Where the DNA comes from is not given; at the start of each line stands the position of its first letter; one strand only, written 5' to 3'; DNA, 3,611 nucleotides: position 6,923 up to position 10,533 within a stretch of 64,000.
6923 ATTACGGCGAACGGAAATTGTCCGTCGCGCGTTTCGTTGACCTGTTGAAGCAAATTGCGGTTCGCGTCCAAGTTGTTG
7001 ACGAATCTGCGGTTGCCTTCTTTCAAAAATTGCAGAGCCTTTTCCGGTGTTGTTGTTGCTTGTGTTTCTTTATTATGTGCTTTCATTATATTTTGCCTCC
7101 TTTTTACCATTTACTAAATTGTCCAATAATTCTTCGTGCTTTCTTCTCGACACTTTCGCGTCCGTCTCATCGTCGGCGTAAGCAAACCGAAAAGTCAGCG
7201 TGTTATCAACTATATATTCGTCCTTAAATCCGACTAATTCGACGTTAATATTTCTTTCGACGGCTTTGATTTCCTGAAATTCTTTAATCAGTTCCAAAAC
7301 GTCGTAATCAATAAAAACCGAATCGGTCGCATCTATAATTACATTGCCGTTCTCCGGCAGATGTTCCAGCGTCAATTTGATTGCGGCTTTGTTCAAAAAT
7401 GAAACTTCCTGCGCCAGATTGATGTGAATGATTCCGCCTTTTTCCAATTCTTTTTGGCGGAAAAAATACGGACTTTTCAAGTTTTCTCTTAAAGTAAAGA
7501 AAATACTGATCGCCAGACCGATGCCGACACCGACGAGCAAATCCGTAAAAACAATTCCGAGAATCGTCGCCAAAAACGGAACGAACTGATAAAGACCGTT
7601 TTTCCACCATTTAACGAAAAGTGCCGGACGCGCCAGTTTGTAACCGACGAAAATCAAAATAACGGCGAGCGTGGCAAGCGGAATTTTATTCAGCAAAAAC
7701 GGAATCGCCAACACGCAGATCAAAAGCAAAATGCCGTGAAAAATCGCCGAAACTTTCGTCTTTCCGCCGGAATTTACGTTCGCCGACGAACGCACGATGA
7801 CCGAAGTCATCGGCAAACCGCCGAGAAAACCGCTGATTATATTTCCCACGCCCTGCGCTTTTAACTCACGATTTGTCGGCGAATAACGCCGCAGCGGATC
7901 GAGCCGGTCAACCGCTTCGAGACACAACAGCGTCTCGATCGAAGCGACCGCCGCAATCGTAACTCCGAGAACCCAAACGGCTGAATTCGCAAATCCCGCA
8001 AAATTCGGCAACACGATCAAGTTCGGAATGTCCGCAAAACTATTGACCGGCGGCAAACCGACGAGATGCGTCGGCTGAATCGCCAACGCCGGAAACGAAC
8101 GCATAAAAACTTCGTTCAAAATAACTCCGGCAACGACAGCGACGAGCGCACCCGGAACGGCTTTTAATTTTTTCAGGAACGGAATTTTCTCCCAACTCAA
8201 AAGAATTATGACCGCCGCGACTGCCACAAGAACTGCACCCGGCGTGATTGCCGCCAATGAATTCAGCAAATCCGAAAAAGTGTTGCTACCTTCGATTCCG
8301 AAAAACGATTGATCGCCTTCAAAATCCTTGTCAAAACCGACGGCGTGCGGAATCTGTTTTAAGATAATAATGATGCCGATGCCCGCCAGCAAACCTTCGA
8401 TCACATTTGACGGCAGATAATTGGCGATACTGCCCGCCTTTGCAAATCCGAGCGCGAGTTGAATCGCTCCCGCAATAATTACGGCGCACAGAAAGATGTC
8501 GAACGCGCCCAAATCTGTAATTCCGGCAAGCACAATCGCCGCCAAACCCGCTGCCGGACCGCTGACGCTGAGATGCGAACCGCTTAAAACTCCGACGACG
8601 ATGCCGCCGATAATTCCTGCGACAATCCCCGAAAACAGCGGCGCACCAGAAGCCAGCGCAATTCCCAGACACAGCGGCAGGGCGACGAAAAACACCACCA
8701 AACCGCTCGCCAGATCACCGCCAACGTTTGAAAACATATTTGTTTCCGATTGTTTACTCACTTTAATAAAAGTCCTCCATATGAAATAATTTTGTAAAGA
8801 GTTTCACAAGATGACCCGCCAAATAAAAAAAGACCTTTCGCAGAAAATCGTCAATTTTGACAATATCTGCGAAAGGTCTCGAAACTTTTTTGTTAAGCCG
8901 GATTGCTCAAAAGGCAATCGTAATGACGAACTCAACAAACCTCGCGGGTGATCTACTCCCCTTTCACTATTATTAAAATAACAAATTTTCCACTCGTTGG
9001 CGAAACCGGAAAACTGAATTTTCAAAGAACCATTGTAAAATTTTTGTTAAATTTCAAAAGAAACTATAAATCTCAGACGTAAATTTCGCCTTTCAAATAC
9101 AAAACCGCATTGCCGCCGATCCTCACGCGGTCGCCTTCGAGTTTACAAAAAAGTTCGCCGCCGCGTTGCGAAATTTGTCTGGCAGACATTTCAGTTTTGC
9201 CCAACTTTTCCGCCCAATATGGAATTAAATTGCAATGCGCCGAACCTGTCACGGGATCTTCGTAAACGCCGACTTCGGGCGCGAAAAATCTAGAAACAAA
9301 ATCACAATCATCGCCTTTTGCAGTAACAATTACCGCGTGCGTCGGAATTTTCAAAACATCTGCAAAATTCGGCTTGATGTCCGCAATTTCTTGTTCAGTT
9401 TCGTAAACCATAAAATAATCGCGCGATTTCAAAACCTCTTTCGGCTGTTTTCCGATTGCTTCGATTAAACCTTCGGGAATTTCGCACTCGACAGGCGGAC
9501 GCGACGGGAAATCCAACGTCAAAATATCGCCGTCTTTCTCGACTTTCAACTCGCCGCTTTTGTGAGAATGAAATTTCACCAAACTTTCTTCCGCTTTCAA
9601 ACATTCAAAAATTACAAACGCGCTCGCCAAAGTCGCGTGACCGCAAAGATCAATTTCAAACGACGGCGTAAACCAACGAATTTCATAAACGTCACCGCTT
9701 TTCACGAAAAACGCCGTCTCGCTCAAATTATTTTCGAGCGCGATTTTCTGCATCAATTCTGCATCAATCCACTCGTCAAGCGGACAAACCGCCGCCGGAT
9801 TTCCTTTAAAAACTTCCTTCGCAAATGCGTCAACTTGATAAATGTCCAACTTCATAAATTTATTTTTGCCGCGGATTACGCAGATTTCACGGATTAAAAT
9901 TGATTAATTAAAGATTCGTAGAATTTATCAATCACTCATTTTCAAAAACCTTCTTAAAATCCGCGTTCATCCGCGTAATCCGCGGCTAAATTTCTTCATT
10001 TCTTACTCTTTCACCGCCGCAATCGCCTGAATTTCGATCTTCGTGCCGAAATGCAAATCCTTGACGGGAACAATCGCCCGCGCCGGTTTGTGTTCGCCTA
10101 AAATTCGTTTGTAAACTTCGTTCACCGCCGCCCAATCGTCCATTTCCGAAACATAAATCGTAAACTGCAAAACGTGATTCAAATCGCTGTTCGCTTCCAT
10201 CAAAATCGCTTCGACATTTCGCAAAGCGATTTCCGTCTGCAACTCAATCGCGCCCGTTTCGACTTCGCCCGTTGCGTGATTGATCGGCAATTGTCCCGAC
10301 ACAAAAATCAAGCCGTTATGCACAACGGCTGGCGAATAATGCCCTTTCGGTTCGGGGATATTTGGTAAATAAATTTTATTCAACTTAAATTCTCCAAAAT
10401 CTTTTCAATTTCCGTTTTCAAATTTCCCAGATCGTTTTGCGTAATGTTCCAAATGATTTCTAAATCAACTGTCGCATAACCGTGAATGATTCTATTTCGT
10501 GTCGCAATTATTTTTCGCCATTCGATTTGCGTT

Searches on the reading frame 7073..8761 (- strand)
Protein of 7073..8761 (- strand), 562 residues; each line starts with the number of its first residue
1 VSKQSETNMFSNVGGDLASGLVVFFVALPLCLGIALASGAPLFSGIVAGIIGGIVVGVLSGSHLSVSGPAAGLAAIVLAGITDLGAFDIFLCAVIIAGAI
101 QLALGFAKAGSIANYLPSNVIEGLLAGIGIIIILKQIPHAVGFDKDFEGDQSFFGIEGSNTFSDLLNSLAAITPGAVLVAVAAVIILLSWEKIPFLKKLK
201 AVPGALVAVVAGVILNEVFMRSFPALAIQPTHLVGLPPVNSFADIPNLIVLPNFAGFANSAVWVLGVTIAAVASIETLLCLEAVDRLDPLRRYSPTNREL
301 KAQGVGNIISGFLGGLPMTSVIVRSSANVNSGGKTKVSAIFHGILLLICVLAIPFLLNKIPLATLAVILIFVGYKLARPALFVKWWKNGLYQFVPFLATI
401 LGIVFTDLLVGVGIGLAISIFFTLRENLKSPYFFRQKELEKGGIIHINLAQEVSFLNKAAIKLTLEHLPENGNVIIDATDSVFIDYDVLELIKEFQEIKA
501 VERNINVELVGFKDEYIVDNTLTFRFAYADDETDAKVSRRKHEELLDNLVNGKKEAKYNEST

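Call 19: search_protein_families(library=pfam, proteins=[window:7073-8761:-])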
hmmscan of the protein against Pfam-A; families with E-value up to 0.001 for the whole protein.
window:7073-8761:- (562 aa): 2 families
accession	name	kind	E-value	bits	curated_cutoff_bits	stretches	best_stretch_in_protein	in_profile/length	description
PF00916.26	Sulfate_transp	-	6.6e-55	186.8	23.2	1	15-397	3-378/380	Sulfate permease family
PF16983.11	MFS_MOT1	-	1.8e-05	25.5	30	1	300-376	33-111/111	Molybdate transporter of MFS superfamily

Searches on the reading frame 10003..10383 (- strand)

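Call 19: search_protein_families(library=pfam, proteins=[window:10003-10383:-])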
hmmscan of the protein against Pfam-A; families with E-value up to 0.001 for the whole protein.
window:10003-10383:- (126 aa): 1 family
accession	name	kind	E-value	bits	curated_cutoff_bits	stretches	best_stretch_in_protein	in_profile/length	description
PF01042.26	Ribonuc_L-PSP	-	2.6e-34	118.2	27.3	1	10-124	5-121/121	Endoribonuclease L-PSP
